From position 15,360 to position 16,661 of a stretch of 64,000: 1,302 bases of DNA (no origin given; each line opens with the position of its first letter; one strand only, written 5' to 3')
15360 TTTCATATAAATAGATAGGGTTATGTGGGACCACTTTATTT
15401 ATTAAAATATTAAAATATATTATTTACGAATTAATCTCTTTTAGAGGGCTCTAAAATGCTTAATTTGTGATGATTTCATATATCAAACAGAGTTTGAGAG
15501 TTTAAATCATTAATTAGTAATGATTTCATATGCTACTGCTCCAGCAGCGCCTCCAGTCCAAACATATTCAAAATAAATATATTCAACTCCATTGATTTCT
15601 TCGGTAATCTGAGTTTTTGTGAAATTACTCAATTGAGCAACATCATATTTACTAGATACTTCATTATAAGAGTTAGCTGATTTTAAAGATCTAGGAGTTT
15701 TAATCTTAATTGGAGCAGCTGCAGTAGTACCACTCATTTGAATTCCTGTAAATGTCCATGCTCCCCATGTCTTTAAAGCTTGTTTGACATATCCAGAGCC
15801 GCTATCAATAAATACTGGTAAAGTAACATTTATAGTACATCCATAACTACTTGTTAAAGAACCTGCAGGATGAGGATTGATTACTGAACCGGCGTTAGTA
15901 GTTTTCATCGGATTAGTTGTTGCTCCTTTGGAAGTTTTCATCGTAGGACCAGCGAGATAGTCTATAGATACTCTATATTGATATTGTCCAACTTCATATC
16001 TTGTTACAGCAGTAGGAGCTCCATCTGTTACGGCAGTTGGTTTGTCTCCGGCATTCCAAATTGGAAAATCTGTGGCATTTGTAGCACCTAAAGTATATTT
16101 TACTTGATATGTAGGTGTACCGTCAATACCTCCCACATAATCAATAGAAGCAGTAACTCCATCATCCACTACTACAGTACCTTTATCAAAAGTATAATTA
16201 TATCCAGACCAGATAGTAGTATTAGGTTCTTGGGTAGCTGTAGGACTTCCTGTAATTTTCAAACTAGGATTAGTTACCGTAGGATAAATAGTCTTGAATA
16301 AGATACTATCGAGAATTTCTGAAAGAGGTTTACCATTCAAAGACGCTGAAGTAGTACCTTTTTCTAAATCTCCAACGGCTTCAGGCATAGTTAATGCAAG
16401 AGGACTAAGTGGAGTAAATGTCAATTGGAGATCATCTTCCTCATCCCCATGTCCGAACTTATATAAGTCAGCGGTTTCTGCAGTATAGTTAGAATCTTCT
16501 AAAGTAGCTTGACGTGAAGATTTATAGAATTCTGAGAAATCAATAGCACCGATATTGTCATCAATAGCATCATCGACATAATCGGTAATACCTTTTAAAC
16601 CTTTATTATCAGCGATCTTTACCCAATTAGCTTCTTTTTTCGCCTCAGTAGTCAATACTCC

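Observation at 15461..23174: Tandemly duplicated receptor-binding paralogues sharing a C-terminal domain, with nucleotide-level similarity and a vestigial extra 3' end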

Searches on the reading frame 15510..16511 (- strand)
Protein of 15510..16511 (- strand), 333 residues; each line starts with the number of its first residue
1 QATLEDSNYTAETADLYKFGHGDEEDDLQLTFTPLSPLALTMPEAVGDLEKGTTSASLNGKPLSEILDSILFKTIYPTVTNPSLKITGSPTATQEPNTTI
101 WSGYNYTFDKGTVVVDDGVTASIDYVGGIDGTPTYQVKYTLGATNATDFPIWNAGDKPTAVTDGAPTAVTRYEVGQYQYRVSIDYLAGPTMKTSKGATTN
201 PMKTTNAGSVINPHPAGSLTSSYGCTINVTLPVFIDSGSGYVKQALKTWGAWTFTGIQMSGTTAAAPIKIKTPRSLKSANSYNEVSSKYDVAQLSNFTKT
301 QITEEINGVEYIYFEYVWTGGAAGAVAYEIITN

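Call 19: find_homologous_proteins(query=A1, max_evalue=0.001)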
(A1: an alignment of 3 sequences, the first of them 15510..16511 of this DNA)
Query A1 (3 sequences) (333 aa, profile of the alignment): 102 proteins with E <= 0.001 among 8000 candidates.
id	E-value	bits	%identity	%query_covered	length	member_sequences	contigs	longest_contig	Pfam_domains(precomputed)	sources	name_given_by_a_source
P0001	1.0e-182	625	100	100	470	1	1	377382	-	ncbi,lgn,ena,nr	ncbi:MAG: hypothetical protein J1F35_03515 [Erysipelotrichales bacterium]|nr:hypothetical protein [E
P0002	1.3e-171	588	46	100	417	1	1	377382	-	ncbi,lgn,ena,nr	ncbi:MAG: hypothetical protein J1F35_03535 [Erysipelotrichales bacterium]|nr:hypothetical protein [E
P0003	1.1e-153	529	74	100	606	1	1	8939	-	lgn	-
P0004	2.9e-132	459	62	100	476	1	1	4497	-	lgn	-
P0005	8.6e-125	434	61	98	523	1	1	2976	-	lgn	-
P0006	5.6e-115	402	52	98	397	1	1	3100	-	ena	-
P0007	1.3e-108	381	50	100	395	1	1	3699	-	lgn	-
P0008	1.6e-106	374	53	100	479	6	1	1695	-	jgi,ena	-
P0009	1.2e-105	372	53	98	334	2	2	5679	-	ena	-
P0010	3.5e-105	370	52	100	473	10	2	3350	-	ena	-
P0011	1.8e-103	364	53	100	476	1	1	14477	-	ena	-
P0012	2.2e-103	364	53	100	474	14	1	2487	-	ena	-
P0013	2.5e-103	364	53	100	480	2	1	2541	-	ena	-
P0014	7.2e-103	362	54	100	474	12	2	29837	-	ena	-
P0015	7.9e-103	362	55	100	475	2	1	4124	-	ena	-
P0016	6.9e-102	359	51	100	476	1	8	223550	-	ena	-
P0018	9.4e-101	355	52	100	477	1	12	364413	-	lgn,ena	-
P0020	8.9e-100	352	48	97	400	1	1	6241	-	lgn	-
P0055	1.8e-32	131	30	100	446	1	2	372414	-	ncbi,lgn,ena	-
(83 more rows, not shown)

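Call 20: find_related_loci(query=A1, collection=viral_contigs, flank=10000)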
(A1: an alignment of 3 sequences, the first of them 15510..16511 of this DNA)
Query A1 (333 aa) in viral_contigs; peptide patterns used: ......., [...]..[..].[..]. (x = any residue, [..] = any of these).
290 stretches matched a pattern; 11 encode a relative of the query (tblastn E <= 1e-3); 11 distinct loci.
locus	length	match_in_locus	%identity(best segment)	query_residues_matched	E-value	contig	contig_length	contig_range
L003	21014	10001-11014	44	4-332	7e-75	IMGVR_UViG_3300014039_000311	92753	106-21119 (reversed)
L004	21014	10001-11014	44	4-332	7e-75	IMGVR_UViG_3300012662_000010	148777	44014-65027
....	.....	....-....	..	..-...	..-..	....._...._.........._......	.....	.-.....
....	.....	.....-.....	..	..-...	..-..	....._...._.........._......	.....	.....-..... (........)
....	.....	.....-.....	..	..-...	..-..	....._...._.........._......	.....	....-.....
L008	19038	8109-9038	39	25-333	9e-57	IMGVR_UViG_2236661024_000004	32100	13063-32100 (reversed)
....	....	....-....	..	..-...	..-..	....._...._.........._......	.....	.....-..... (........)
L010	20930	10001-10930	41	25-333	2e-57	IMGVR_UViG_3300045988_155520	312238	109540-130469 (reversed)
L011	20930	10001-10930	39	25-333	5e-57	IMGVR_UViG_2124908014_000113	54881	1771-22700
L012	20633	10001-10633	28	9-222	6e-16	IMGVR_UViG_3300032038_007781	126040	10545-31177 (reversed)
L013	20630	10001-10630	28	9-226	5e-15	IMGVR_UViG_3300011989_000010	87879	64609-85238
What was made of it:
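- Relatives occur in IMG/VR viral contigs (call 20).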

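Call 22: find_encoding_contigs(protein=P0003, flank=10000, max_places=4)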
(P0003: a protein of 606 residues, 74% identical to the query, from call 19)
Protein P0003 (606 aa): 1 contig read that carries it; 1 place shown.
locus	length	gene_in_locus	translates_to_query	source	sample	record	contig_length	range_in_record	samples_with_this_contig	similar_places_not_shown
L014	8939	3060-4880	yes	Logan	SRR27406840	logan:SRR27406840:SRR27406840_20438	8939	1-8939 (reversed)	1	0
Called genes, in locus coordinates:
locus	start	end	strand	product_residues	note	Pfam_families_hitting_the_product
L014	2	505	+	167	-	?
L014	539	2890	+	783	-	-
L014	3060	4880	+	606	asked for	-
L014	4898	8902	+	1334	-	-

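Call 23: find_encoding_contigs(protein=P0018, flank=10000, max_places=4)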
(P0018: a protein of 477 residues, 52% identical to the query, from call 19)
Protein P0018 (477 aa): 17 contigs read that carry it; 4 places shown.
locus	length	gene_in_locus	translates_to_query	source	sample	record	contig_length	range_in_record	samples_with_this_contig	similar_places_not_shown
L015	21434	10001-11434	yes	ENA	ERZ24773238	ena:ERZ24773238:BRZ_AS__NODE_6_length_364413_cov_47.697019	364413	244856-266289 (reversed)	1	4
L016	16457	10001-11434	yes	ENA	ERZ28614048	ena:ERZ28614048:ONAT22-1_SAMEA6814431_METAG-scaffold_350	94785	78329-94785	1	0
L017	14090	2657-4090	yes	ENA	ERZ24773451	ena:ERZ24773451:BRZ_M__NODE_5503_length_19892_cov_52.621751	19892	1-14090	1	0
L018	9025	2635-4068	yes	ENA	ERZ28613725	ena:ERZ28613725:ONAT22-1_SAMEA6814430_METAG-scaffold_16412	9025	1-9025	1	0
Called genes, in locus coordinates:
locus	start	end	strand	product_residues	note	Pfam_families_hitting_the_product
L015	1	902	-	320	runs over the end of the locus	-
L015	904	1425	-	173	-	-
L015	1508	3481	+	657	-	-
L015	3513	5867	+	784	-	PF09603:Fib_succ_major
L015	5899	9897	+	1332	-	PF24161:CCDC39, PF23649:FKBP15 (weak)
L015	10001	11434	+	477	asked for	-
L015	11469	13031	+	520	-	-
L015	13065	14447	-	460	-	PF05265:DUF723, PF14311:DUF4379 (faint), PF05265:DUF723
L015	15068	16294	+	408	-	PF01385:OrfB_IS605, PF07282:Cas12f1-like_TNB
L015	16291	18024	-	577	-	-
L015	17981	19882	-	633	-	PF05265:DUF723, PF14311:DUF4379 (faint), PF09723:Zn_ribbon_8 (faint), PF05265:DUF723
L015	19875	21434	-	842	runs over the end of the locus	PF03104:DNA_pol_B_exo1, PF00136:DNA_pol_B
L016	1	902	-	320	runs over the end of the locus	-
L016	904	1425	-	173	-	-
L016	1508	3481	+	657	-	-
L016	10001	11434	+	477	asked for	-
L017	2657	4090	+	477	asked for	-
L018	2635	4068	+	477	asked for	-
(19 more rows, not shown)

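Call 27: find_encoding_contigs(protein=P0055, flank=10000, max_places=2)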
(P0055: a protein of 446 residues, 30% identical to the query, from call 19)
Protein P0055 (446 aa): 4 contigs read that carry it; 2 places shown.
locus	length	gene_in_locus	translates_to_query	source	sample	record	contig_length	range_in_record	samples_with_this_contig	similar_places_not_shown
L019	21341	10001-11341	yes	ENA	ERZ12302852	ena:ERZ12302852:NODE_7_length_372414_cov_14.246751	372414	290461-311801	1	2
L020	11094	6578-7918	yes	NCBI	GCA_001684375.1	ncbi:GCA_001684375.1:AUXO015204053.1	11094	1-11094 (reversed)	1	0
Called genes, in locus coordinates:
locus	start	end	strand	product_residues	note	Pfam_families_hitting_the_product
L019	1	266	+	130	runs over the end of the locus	-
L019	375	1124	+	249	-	PF13280:WYL (weak)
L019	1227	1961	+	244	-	-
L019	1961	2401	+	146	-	PF19174:DUF5856 (weak)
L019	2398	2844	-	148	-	-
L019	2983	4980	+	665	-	PF09603:Fib_succ_major, PF06705:SF-assemblin (weak)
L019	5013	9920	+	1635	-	-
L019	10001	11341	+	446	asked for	-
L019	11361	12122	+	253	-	-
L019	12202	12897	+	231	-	PF13712:Glyco_tranf_2_5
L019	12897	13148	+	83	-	-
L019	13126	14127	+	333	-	-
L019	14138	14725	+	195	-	-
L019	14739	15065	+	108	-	-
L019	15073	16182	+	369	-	-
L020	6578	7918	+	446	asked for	-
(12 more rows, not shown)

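Call 28: find_encoding_contigs(protein=P0016, flank=10000, max_places=2)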
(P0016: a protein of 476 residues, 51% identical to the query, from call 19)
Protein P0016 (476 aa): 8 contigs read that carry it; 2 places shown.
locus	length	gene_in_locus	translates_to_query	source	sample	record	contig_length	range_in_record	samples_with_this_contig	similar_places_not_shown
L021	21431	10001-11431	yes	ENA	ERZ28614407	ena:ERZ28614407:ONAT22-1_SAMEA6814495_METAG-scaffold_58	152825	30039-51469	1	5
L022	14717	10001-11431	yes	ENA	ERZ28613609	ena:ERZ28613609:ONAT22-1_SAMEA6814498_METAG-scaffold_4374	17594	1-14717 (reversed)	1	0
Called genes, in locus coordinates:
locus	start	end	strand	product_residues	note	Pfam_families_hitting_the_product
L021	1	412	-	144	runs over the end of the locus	-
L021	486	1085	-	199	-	-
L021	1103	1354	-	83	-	-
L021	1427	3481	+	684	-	-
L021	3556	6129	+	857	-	PF09603:Fib_succ_major, PF06705:SF-assemblin (faint)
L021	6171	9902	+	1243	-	PF07888:CALCOCO1 (faint), PF07889:DUF1664 (faint), PF07926:TPR_MLP1_2 (faint), PF19220:Rod_CreS (faint), PF23991:DUF7310 (faint), PF25994:HH_AprE (faint), PF23649:FKBP15 (weak), PF24161:CCDC39 (weak)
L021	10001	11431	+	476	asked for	-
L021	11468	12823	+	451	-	-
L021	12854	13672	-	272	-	PF05265:DUF723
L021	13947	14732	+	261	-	-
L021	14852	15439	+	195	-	-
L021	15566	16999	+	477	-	PF00078:RVT_1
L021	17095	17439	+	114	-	-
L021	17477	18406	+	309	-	-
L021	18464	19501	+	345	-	-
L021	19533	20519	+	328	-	-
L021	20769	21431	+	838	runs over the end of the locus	PF03104:DNA_pol_B_exo1, PF13482:RNase_H_2, PF00136:DNA_pol_B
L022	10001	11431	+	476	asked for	-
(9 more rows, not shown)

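Call 33: find_encoding_contigs(protein=P0020, flank=10000, max_places=3)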
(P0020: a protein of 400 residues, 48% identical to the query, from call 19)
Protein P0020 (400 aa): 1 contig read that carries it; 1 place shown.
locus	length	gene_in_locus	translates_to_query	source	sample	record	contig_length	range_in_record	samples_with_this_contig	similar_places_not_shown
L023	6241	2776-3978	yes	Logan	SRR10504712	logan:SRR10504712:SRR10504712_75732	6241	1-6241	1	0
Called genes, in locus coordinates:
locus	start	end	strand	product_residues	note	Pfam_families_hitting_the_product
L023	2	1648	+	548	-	?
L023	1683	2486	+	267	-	PF19174:DUF5856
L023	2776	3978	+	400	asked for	-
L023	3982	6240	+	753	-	?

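Call 34: find_encoding_contigs(protein=P0004, flank=10000, max_places=3)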
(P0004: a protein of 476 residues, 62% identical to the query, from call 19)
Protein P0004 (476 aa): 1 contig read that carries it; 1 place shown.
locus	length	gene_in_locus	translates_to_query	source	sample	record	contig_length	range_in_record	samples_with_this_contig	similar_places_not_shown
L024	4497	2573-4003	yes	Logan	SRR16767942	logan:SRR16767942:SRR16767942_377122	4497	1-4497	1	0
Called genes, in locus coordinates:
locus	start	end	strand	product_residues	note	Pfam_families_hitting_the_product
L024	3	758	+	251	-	?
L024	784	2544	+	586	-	-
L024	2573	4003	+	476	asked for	-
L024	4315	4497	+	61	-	?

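Call 35: predict_structure(alignment_id=A2)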
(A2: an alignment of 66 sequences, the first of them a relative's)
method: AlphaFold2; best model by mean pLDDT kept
length: 470 residues; sequences in the alignment: 66
mean_pLDDT: 78.8   pTM: 0.63
mean pLDDT of the five models: 78.8, 77.2, 76.5, 76.4, 76.0
residues with pLDDT >= 90: 281; 70-90: 56; 50-70: 24; < 50: 109
segments of 3 or more residues with pLDDT < 50: 1-67, 72-100, 104-107, 120-127
pLDDT, mean of each block of 10 residues (from residue 1): 35 32 30 26 31 40 47 42 36 42 51 56 50 78 88 85 89 93 94 94 93 97 88 91 97 95 97 96 91 92 94 97 98 96 97 98 95 92 96 93 94 97 97 97 96 93 95
secondary structure, 60 per line:
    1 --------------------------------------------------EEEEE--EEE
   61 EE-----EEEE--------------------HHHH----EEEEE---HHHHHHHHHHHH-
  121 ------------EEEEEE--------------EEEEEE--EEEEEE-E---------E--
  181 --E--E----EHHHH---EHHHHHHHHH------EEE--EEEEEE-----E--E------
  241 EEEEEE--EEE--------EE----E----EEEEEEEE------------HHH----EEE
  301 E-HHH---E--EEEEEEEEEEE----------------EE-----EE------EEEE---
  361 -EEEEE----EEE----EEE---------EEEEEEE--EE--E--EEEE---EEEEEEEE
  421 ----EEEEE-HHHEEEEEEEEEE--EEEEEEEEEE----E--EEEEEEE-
elements in order: E51-55 E58-62 E68-71 H92-95 E100-104 H108-119 E133-138 E153-158 E161-166 H192-195 H200-208 E215-217 E220-225 E241-246 E249-251 E271-278 E298-301 E312-322 E354-357 E362-366 E371-373 E378-380 E390-396 E406-409 E413-420 E425-429 E434-443 E446-455 E463-469
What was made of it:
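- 15510..16922 (-): g15510, 470 aa: Ndom (aa 1-122, nt 16557-16922) plus Cdom (aa 137-470, nt 15510-16514), making it the 'link' architecture. It starts 24 nt after the g16947 stop. In the AF2 model, Cdom has pLDDT >90 in nearly every 10-residue block from residue ~170 and 78-89 over residues 131-170 (call 35).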

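Call 39: fold_search(model_id=the predicted structure, library=pdb)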
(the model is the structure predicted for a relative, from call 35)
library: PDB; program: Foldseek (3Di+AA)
matches with E <= 10: 457; with E <= 0.001: 0
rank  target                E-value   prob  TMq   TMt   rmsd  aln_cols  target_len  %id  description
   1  4b9f_A                3.9e-02  0.30  0.10  0.22  19.1       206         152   10  High resolution structure for family 3a carbohydrate binding module from the cipA scaffolding of clostridium thermocel (released 2012-09-12)
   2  3o4o_B                7.2e-02  0.12  0.11  0.14  15.6       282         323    9  Crystal structure of an Interleukin-1 receptor complex (released 2010-09-01)
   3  1nbc_A                8.3e-02  0.33  0.11  0.26  19.2       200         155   10  BACTERIAL TYPE 3A CELLULOSE-BINDING DOMAIN (released 1997-09-26)
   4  4jo5                  1.1e-01  0.23  0.10  0.22  20.9       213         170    8  CBM3a-L domain with flanking linkers from scaffoldin cipA of cellulosome of Clostridium thermocellum (released 2013-07-17)
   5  8qx4_A                1.1e-01  0.04  0.06  0.09  29.0       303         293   13  Sulfolobus acidocaldarius Archaellum filament. (released 2024-10-30)
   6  4bsj                  2.5e-01  0.16  0.16  0.25  15.3       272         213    9  Crystal structure of VEGFR-3 extracellular domains D4-5 (released 2013-07-31)
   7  9h71_A                2.8e-01  0.03  0.08  0.12  19.9       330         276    8  KIT123-KITbp complex (Domains D1-3 of the human receptor tyrosine kinase KIT complexed with the de novo designed minib (released 2026-01-21)
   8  6efy_A                3.0e-01  0.02  0.08  0.10  31.0       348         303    8  Crystal Structure of DIP-Alpha Ig1-3 (released 2018-11-28)
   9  4of3_B                4.7e-01  0.11  0.15  0.25  16.2       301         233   10  Crystal Structure of SYG-1 D1-D2, Glycosylated (released 2014-02-19)
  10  8env_K                5.2e-01  0.03  0.07  0.06  24.2       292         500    9  In situ cryo-EM structure of Pseudomonas phage E217 tail baseplate in C6 map (released 2023-07-26)
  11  6xq8_B                5.4e-01  0.11  0.14  0.24  14.3       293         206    9  Receptor for Advanced Glycation End Products VC1 domain in complex with Fragments 1 & 11 (released 2021-07-14)
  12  6xq6_B                6.0e-01  0.11  0.14  0.23  14.1       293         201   10  Receptor for Advanced Glycation End Products VC1 domain in complex with Fragment 11 (released 2021-07-14)
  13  3ivk_B                6.0e-01  0.05  0.10  0.17  17.3       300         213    8  Crystal Structure of the Catalytic Core of an RNA Polymerase Ribozyme Complexed with an Antigen Binding Antibody Fragm (released 2010-03-02)
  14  2gsy_P                6.0e-01  0.01  0.06  0.07  24.6       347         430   13  The 2.6A structure of Infectious Bursal Virus Derived T=1 Particles (released 2006-07-18)
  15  4iml_A                6.6e-01  0.04  0.11  0.16  15.8       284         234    7  CrossFab binding to human Angiopoietin 2 (released 2013-04-17)
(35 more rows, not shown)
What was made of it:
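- The weak best PDB hit is a CBM3a carbohydrate-binding module at E 0.04 (call 39).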

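Call 44: fold_search(model_id=the predicted structure, library=viral)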
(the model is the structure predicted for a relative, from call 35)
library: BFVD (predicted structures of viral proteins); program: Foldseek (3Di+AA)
matches with E <= 10: 276; with E <= 0.001: 12
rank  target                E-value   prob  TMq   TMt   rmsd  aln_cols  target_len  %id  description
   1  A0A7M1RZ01            4.1e-18  1.00  0.47  0.30   7.1       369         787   20  Tail protein [uncultured phage cr11_1]
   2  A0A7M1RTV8            1.1e-11  1.00  0.25  0.12  40.3       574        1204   13  YomR-like protein [uncultured phage cr125_1]
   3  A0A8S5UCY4            3.2e-10  1.00  0.34  0.32  22.1       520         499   15  Uncharacterized protein [Siphoviridae sp. ctgN495]
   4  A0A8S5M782            3.0e-09  1.00  0.34  0.37   8.8       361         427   14  Hyaluronidase [Siphoviridae sp. ctrgt10]
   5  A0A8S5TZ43            9.6e-09  1.00  0.33  0.43  11.6       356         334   15  Uncharacterized protein [Siphoviridae sp. ctnPP24]
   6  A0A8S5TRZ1            1.3e-08  1.00  0.26  0.32  12.6       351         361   16  Uncharacterized protein [Siphoviridae sp. ctEw721]
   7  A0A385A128            4.4e-08  1.00  0.30  0.36  25.0       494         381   10  (no name in the UniProt tables at hand)
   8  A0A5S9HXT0            1.3e-06  1.00  0.31  0.41   8.4       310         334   16  Uncharacterized protein [Tenacibaculum phage PTm5]
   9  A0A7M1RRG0            7.5e-05  1.00  0.22  0.29  21.6       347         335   11  Uncharacterized protein [uncultured phage cr109_1]
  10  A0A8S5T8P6            2.2e-04  1.00  0.23  0.55   5.7       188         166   17  Uncharacterized protein [Siphoviridae sp. ct0Wl9]
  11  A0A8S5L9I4            3.6e-04  0.97  0.24  0.16  23.6       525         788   14  Uncharacterized protein [Myoviridae sp. ctPuP5]
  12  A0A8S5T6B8            9.4e-04  1.00  0.22  0.29   9.1       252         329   17  Minor tail protein gp31 C-terminal domain-containing protein [Siphoviridae sp. ctxMM9]
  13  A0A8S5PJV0            1.1e-03  0.96  0.23  0.17  32.2       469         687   12  Tail fiber protein [Myoviridae sp. ctsK93]
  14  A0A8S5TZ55            1.2e-03  0.97  0.19  0.29  13.7       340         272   10  Uncharacterized protein [Siphoviridae sp. ctnPP24]
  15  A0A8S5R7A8            2.6e-03  0.89  0.22  0.21  27.9       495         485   15  Tail fiber protein [virus sp. ctee23]
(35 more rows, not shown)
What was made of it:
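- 15510..16922 (-): The best structural match is a predicted crAss-like phage 'Tail protein' (E 4e-18, call 44).
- Closest known: Predicted 'Tail protein' of uncultured crAss-like phage cr11_1. Same: Best structural match to the g15510 model: Foldseek E 4e-18, 369 aligned columns, 20% identity (call 44).
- The Cdom model is confident (call 35) and matches a predicted crAss-like 'Tail protein' at E 4e-18 (call 44).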

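Call 48: search_solved_structures(query=A1, max_evalue=1)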
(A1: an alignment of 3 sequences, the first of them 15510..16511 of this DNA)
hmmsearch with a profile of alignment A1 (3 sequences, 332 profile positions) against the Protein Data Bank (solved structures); distinct sequences matched with E-value up to 1: 1.
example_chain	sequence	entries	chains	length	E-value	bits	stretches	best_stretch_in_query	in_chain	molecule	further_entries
7o37_I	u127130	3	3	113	0.65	12.3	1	241-298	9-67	Cox7a2l protein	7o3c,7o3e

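Call 94: find_related_loci(query=A1, collection=metagenome_contigs, flank=10000)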
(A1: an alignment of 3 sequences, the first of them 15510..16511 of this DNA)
Query A1 (333 aa) in metagenome_contigs; peptide patterns used: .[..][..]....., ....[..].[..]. (x = any residue, [..] = any of these).
267 stretches matched a pattern; 4 encode a relative of the query (tblastn E <= 1e-3); 4 distinct loci.
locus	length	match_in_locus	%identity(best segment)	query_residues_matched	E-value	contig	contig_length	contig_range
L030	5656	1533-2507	57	1-332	3e-110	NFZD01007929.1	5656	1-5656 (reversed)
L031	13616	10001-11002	54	1-332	8e-107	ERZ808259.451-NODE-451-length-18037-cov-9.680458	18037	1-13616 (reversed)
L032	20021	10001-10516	31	14-196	1e-13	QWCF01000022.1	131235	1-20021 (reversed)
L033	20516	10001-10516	31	14-196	1e-13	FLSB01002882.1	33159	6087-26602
